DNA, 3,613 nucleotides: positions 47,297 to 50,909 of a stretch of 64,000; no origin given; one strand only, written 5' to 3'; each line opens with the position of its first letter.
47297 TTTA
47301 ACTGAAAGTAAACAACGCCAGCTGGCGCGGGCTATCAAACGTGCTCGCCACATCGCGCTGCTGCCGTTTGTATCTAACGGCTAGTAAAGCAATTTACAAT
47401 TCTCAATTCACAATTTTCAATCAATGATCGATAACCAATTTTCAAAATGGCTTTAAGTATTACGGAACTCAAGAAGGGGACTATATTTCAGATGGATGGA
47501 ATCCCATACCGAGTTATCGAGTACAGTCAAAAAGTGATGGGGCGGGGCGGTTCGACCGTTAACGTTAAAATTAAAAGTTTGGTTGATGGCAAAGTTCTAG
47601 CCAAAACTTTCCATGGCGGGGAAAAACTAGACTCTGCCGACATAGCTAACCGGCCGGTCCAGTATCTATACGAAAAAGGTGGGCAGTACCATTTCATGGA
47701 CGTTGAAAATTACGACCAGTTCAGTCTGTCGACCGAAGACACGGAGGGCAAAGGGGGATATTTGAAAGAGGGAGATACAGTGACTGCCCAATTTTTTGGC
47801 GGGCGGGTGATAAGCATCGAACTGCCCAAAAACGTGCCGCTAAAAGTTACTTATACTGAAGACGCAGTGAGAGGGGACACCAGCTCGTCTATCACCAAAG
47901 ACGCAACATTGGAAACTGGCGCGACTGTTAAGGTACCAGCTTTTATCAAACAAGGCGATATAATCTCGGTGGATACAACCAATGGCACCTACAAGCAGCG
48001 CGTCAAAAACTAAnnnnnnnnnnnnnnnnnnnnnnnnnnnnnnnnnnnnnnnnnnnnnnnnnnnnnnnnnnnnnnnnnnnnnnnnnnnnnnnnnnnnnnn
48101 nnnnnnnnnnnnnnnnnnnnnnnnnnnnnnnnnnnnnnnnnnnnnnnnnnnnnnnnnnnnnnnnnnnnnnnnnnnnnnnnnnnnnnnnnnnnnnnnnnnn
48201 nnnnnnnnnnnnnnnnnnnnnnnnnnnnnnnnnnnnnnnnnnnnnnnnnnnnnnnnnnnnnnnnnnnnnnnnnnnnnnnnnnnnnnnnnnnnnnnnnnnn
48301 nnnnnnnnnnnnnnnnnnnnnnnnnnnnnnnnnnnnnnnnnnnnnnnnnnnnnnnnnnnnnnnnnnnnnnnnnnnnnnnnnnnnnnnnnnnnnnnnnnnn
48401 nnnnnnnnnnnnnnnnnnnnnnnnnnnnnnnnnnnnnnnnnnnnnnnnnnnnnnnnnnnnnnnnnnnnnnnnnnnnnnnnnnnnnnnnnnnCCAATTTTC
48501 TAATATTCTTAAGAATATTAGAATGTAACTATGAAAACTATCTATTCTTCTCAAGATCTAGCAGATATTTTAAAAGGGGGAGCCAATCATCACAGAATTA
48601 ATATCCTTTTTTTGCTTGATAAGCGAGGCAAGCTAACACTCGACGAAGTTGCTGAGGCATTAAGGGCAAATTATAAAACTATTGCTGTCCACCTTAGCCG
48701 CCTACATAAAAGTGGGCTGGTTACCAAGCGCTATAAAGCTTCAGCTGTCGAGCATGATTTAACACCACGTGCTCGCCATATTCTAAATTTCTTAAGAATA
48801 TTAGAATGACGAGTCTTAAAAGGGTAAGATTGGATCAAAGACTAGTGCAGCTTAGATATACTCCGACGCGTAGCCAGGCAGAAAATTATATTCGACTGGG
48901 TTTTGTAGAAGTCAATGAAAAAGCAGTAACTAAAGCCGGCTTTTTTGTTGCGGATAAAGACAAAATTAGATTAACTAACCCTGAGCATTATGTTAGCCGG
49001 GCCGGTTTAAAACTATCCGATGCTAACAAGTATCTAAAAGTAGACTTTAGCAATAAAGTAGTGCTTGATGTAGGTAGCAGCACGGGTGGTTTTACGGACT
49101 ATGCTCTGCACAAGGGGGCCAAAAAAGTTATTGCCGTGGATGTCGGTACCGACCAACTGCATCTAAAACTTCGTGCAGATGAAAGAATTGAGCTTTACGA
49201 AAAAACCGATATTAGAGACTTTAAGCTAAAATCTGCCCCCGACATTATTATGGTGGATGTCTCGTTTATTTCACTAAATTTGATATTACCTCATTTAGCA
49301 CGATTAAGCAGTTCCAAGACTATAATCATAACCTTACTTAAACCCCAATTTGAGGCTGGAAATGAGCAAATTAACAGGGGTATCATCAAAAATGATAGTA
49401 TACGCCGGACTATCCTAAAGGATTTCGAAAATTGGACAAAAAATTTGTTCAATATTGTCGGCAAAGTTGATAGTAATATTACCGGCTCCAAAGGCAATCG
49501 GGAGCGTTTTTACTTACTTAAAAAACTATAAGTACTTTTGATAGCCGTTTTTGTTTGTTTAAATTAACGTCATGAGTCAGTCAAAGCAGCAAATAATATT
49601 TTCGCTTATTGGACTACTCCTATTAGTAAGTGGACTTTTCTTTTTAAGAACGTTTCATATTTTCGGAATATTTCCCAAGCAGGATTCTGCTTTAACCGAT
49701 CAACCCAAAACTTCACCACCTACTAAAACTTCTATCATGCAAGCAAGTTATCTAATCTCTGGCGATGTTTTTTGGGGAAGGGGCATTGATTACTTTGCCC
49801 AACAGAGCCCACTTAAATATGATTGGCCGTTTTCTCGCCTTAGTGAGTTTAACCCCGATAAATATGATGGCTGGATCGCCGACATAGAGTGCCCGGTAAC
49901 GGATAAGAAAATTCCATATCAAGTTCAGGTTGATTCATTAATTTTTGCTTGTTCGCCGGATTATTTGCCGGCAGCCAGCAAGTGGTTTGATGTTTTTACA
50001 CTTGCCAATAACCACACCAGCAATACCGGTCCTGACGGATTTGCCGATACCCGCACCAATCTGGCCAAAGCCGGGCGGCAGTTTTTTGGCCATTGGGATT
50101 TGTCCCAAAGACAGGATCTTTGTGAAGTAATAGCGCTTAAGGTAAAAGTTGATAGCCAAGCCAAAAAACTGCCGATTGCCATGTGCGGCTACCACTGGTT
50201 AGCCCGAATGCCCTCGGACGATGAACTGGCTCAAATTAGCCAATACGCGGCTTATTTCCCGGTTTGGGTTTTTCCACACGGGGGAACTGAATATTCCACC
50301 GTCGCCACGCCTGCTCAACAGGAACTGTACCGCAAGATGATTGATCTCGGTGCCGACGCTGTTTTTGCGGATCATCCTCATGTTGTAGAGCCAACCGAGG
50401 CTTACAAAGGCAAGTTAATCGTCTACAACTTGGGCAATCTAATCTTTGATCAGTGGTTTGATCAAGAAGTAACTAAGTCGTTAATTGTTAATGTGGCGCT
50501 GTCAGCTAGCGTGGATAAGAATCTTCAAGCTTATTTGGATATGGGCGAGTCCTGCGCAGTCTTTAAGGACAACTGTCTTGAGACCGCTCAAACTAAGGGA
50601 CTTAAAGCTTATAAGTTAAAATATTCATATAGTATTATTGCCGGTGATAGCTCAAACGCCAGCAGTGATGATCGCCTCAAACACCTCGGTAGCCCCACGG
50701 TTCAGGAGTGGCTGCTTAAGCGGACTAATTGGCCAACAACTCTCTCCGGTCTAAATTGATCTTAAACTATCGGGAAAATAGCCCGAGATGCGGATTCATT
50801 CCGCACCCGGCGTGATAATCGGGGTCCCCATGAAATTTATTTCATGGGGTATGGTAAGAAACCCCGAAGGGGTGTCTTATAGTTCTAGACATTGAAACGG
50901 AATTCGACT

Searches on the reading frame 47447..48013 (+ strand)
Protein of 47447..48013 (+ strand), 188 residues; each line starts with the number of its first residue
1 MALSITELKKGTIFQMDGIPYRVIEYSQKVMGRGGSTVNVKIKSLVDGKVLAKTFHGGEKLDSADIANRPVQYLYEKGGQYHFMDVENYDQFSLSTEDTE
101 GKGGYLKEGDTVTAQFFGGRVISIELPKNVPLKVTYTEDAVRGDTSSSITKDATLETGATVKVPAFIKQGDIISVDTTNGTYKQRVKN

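Call 11: search_protein_families(library=pfam, proteins=[window:47447-48013:+], max_evalue=0.01)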
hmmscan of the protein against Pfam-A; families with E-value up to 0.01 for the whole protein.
window:47447-48013:+ (188 aa): 3 families
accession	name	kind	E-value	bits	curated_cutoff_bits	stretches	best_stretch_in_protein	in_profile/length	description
PF09285.17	Elong-fact-P_C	-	7.1e-24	83.7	25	1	130-185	1-56/56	Elongation factor P, C-terminal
PF01132.26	EFP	-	9.7e-19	67.5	27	1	69-122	1-54/54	Elongation factor P (EF-P) OB domain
PF08207.18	EFP_N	-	8.4e-16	58.2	23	1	5-61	2-58/58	Elongation factor P (EF-P) KOW-like domain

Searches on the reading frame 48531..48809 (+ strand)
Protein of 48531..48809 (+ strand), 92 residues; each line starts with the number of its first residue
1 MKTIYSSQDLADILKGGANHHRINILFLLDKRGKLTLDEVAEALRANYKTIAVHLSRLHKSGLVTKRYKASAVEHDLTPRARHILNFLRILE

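Call 11: search_protein_families(library=pfam, proteins=[window:48531-48809:+], max_evalue=0.01)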
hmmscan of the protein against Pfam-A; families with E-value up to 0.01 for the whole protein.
window:48531-48809:+ (92 aa): 12 families
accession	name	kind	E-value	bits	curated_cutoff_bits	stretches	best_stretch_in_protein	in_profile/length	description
PF01022.26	HTH_5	-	3.4e-08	33.7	22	1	22-66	4-47/47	Bacterial regulatory protein, arsR family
PF13412.12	HTH_24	-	1.3e-06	28.3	21.9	1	20-65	3-48/48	Winged helix-turn-helix DNA-binding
PF12802.13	MarR_2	-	0.00014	22.4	27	1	24-67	9-53/61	MarR family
PF22979.2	HTH_69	-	0.00021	21.6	27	1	35-66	27-58/69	Winged helix-turn-helix domain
PF25212.1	HVO_A0114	-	0.00024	21.3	27.6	1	19-69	21-71/84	HVO_A0114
PF01978.25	TrmB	-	0.00041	20.6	25.6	1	28-68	17-56/68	Sugar-specific transcriptional regulator TrmB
PF01047.28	MarR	-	0.00042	20.6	24.6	1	22-67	5-50/59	MarR family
PF05584.17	Sulfolobus_pRN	-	0.0011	19.4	20.8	1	25-70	10-54/72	Sulfolobus plasmid regulatory protein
PF08220.18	HTH_DeoR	-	0.0015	18.6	21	1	24-68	4-48/57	DeoR-like helix-turn-helix domain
PF03965.22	Penicillinase_R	-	0.0038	18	22.6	1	25-68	8-55/115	Penicillinase repressor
PF13518.12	HTH_28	-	0.0057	17.2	25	1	21-67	1-48/52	Helix-turn-helix domain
PF12840.13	HTH_20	-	0.0085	16.5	27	0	20-66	4-50/51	Helix-turn-helix domain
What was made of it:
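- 48531..48809 (+): 92-aa ArsR/SmtB-family winged-helix protein (HlyU-like, no cysteine). The gene is bracketed by two palindrome copies. Pfam HTH_5 (call 11).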

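Call 20: find_homologous_proteins(query=window:48531-48806:+, max_evalue=0.001)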
Query window:48531-48806:+ (92 aa): 10 proteins with E <= 0.001 among 15 candidates.
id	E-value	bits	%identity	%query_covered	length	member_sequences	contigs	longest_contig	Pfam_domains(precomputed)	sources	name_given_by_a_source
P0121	7.0e-52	190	100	100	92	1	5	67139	PF13412.13,PF01022.27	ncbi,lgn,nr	ncbi:ArsR family transcriptional regulator [Candidatus Saccharibacteria bacterium]|nr:ArsR family tr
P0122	7.9e-44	165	85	100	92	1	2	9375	PF01022.27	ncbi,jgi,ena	-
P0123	1.4e-43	164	83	100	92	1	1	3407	PF13412.13,PF01022.27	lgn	-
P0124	1.6e-43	164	85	100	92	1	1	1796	PF01022.27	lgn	-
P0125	8.9e-43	161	84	100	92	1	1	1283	PF01022.27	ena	-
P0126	1.3e-42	161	84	100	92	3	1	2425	PF13412.13,PF01022.27,PF12802.14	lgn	-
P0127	5.9e-37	143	78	93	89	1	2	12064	PF13412.13,PF01022.27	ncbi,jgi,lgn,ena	-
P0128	3.2e-33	131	65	100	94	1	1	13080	PF01022.27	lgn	-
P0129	6.1e-32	127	63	100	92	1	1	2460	PF13412.13,PF01022.27,PF05584.18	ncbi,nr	ncbi:ArsR family transcriptional regulator, partial [Candidatus Saccharibacteria bacterium]|nr:ArsR 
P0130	3.1e-27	112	62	97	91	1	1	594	-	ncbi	-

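Call 37: find_related_loci(query=A2, collection=metagenome_contigs, flank=4000)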
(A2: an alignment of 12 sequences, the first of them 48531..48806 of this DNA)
Query A2 (92 aa) in metagenome_contigs; peptide patterns used: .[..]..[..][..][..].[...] (x = any residue, [..] = any of these).
425 stretches matched a pattern; 362 encode a relative of the query (tblastn E <= 1e-3); the best 80 are kept; 80 distinct loci.
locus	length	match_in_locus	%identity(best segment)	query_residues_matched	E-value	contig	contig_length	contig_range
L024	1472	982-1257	85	1-92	2e-51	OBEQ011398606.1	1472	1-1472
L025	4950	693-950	78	7-92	2e-42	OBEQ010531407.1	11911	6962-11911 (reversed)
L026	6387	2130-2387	78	7-92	2e-42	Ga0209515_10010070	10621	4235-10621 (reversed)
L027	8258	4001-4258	51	7-92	3e-24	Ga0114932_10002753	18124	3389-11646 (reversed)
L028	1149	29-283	53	8-92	3e-24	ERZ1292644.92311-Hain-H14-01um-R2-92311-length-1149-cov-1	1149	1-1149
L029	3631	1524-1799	51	1-92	7e-24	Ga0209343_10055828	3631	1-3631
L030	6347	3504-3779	51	1-92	7e-24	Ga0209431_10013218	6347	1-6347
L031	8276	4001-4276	51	1-92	7e-24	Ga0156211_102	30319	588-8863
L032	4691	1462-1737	51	1-92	7e-24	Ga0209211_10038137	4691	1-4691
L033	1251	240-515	51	1-92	5e-24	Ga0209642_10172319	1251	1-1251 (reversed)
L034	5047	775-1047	51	2-92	2e-23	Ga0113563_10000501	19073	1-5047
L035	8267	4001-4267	49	1-92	2e-23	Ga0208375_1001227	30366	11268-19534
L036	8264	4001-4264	50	5-92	4e-23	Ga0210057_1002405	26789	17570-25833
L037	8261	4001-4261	47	6-92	9e-23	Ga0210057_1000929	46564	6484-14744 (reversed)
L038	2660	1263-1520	48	7-92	2e-22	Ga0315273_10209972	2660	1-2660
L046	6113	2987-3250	44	1-88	9e-22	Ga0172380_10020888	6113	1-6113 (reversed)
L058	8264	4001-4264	43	1-88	2e-21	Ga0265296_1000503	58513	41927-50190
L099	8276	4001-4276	43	1-92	2e-20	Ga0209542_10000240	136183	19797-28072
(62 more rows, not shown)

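Call 45: search_solved_structures(query=A2, max_evalue=0.01)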
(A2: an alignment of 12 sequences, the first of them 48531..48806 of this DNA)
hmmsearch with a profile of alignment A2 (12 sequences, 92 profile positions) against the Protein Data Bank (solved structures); distinct sequences matched with E-value up to 0.01: 44.
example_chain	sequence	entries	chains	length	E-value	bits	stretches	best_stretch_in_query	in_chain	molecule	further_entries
3jth_A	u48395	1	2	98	1.8e-10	44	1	5-91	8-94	Transcription activator HlyU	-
5znx_A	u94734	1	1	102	2.1e-10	43.7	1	5-91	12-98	Transcriptional activator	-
4k2e_A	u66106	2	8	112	5.2e-10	42.5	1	4-90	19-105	Transcriptional activator HlyU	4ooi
9t6t_A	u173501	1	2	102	2.6e-07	33.8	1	5-79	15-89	Lmo1102 protein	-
9t6r_A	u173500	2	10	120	4.2e-07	33.2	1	5-79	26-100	Lmo1102 protein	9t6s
2kko_A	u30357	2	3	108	1.1e-06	31.9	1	9-72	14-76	POSSIBLE TRANSCRIPTIONAL REGULATORY PROTEIN (POSSIBLY ARSR-FAMILY) | Possible transcriptional regulatory arsR-family protein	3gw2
3f72_A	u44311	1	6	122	2.6e-06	30.6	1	10-78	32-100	Cadmium efflux system accessory protein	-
1u2w_A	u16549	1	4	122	2.7e-06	30.6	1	10-77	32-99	Cadmium efflux system accessory protein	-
2zkz_A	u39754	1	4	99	5.4e-06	29.6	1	8-88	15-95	Transcriptional repressor pagR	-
4rs8_A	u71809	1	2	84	1.1e-05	28.6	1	25-85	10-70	AspA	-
3cuo_A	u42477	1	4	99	1.1e-05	28.6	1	4-89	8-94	Uncharacterized HTH-type transcriptional regulator ygaV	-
13ct_A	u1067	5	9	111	1.7e-05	28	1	6-85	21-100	Transcriptional regulator, ArsR family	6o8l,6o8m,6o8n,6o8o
6o8k_A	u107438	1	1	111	1.8e-05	28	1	6-85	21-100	Transcriptional regulator, ArsR family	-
1uly_A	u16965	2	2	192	1.8e-05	27.9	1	12-76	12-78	hypothetical protein PH1932 | hypothetical transcription regulator protein, PH1932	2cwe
5k1y_C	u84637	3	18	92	1.9e-05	27.9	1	25-85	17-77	AspA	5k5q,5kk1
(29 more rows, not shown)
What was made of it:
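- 48531..48809 (+): PDB profile hits HlyU, CadC, PagR, AspA (call 45).
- On ArsR/SmtB regulator with autoregulatory operator: HlyU profile hit 1.8e-10 over the full length (call 45).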

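Call 62: predict_structure(alignment_id=A4)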
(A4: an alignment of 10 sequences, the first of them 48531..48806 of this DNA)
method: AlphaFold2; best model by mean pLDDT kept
length: 92 residues; sequences in the alignment: 10
mean_pLDDT: 83.4   pTM: 0.73
mean pLDDT of the five models: 83.4, 82.8, 82.6, 81.4, 80.6
residues with pLDDT >= 90: 54; 70-90: 17; 50-70: 17; < 50: 4
segments of 3 or more residues with pLDDT < 50: 1-4
pLDDT, mean of each block of 10 residues (from residue 1): 51 64 92 95 94 93 91 93 83 54
secondary structure, 60 per line:
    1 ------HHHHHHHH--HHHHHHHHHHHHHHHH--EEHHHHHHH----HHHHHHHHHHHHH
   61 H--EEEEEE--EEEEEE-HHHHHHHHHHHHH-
elements in order: H7-14 H17-32 H37-43 H48-61 E64-69 E72-77 H79-91
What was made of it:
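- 48531..48809 (+): AF2 model with alpha1-alpha5 plus wing, pLDDT 83 (call 62).
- On ArsR/SmtB regulator with autoregulatory operator: AF2 secondary structure (call 62).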

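Call 66: fold_search(model_id=the predicted structure, library=pdb)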
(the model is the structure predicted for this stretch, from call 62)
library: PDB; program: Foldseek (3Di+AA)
matches with E <= 10: 1700; with E <= 0.001: 115
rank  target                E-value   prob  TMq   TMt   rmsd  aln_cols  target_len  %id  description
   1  3f72_B                1.8e-05  1.00  0.73  0.64   3.4        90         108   23  Crystal Structure of the Staphylococcus aureus pI258 CadC Metal Binding Site 2 Mutant (released 2009-04-07)
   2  3jth_B                3.0e-05  1.00  0.70  0.70   3.3        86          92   29  Crystal structure of a transcriptional regulator HlyU from Vibrio vulnificus CMCP6 (released 2010-03-16)
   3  1u2w_B                3.6e-05  1.00  0.75  0.65   3.3        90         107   23  Crystal Structure of the Staphylococcus aureus pI258 CadC (released 2005-07-12)
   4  4k2e_A                4.1e-05  1.00  0.70  0.68   3.0        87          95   28  HlyU from Vibrio cholerae N16961 (released 2014-04-30)
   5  4k2e_B                5.3e-05  1.00  0.70  0.70   2.5        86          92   22  HlyU from Vibrio cholerae N16961 (released 2014-04-30)
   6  4rs8_A                5.7e-05  1.00  0.70  0.76   1.8        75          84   27  Apo structure of novel pNOB8 plasmid centromere binding protein (released 2015-09-16)
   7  6o8k                  6.9e-05  1.00  0.68  0.68   2.4        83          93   20  Crystal Structure of apo and reduced Sulfide-responsive transcriptional repressor (SqrR) from Rhodobacter capsulatus. (released 2020-04-01)
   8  1ub9                  6.9e-05  1.00  0.68  0.63   4.1        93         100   20  Structure of the transcriptional regulator homologue protein from Pyrococcus horikoshii OT3 (released 2004-05-04)
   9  3gw2                  8.4e-05  1.00  0.74  0.73   2.2        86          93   21  Crystal structure of possible transcriptional regulatory protein (fragment 1-100) from Mycobacterium bovis. Northeast St (released 2009-04-21)
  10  4ooi_B                8.4e-05  1.00  0.71  0.69   2.5        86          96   22  Reduced HlyU from Vibrio cholerae N16961 (released 2014-12-31)
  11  3f72_A                8.9e-05  1.00  0.76  0.67   3.6        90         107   24  Crystal Structure of the Staphylococcus aureus pI258 CadC Metal Binding Site 2 Mutant (released 2009-04-07)
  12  4rs8_B                1.0e-04  1.00  0.67  0.75   2.1        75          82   28  Apo structure of novel pNOB8 plasmid centromere binding protein (released 2015-09-16)
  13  2zkz_A                1.0e-04  1.00  0.75  0.80   2.6        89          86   13  Crystal structure of the transcriptional repressor PagR of Bacillus anthracis (released 2009-04-07)
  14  4ooi_C                1.0e-04  1.00  0.69  0.68   2.6        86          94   22  Reduced HlyU from Vibrio cholerae N16961 (released 2014-12-31)
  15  1u2w_C                1.2e-04  1.00  0.77  0.73   2.7        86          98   23  Crystal Structure of the Staphylococcus aureus pI258 CadC (released 2005-07-12)
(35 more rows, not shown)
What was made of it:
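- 48531..48809 (+): Foldseek (call 66).
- On REP / RAYT: The flanked gene is HTH_5/ArsR with an ArsR/SmtB fold (calls 11, 45, 62, 66).
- On ArsR/SmtB regulator with autoregulatory operator: Foldseek hits CadC and HlyU (call 66).
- The protein is a complete ArsR/SmtB fold (calls 11, 45, 62, 66). AspA, the pNOB8 centromere-binding wHTH protein, is among the best sequence and structure matches (calls 45, 66). HlyU- and CadC-type regulators match as well or better (calls 45, 66).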

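Call 75: search_protein_families(library=pfam, proteins=[L099:4293-5162:+], max_evalue=0.001)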
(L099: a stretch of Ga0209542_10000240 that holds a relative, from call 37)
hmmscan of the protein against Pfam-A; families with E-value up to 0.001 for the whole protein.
L099:4293-5162:+ (289 aa): 2 families
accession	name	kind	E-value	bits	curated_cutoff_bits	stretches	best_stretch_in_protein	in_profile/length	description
PF00535.33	Glycos_transf_2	-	1.3e-12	48.4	23.3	1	18-173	5-162/168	Glycosyl transferase family 2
PF13704.12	Glyco_tranf_2_4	-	4.3e-06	27.6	27.5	1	20-104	1-85/98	Glycosyl transferase family 2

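Call 80: find_encoding_contigs(protein=P0121, flank=4000, max_places=6)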
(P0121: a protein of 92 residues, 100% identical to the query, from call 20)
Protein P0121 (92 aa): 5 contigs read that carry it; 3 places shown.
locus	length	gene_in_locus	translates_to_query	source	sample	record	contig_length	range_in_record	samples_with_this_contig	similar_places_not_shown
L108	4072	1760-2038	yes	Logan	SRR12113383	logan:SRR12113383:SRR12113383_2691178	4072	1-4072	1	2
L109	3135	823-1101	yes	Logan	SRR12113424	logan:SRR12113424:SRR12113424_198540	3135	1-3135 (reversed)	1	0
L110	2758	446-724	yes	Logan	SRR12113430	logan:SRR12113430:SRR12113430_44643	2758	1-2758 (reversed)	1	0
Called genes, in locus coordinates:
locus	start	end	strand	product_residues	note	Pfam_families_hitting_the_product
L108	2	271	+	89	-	?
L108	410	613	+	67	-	PF01084:Ribosomal_S18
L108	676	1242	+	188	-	PF08207:EFP_N, PF01132:EFP, PF09285:Elong-fact-P_C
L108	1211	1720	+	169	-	-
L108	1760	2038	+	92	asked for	PF01022:HTH_5, PF13412:HTH_24 (weak)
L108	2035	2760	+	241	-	PF01479:S4, PF01728:FtsJ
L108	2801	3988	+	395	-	PF09587:PGA_cap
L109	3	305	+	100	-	?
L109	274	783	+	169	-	-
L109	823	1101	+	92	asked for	PF01022:HTH_5, PF13412:HTH_24 (weak)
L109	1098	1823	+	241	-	PF01479:S4, PF01728:FtsJ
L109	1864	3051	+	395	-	PF09587:PGA_cap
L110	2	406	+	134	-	?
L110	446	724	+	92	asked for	PF01022:HTH_5, PF13412:HTH_24 (weak)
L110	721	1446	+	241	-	PF01479:S4, PF01728:FtsJ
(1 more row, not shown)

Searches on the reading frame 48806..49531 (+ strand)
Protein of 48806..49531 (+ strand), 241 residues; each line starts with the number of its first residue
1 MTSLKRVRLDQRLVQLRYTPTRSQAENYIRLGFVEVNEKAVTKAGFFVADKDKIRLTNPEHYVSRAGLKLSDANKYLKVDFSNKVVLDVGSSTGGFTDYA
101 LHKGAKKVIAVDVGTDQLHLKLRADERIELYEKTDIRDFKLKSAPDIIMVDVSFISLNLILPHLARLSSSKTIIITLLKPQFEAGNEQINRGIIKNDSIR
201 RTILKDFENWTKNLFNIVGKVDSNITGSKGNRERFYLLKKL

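Call 11: search_protein_families(library=pfam, proteins=[window:48806-49531:+], max_evalue=0.01)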
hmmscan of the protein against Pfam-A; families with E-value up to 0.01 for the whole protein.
window:48806-49531:+ (241 aa): 3 families
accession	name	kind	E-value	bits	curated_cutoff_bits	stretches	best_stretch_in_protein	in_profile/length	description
PF01728.25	FtsJ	-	1.1e-37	130.2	24.1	1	62-238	1-179/181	FtsJ-like methyltransferase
PF01479.30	S4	-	5.7e-09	36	22.8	1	7-53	1-47/48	S4 domain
PF13649.12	Methyltransf_25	-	0.0013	19.9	27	1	86-149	1-69/97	Methyltransferase domain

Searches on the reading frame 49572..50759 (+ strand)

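Call 11: search_protein_families(library=pfam, proteins=[window:49572-50759:+], max_evalue=0.01)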
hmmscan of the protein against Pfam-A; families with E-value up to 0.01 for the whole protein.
window:49572-50759:+ (395 aa): 1 family
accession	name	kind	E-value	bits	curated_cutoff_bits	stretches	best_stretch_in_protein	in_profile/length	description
PF09587.15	PGA_cap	-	1.8e-38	132.9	27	1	62-294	4-255/255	Bacterial capsule synthesis protein PGA_cap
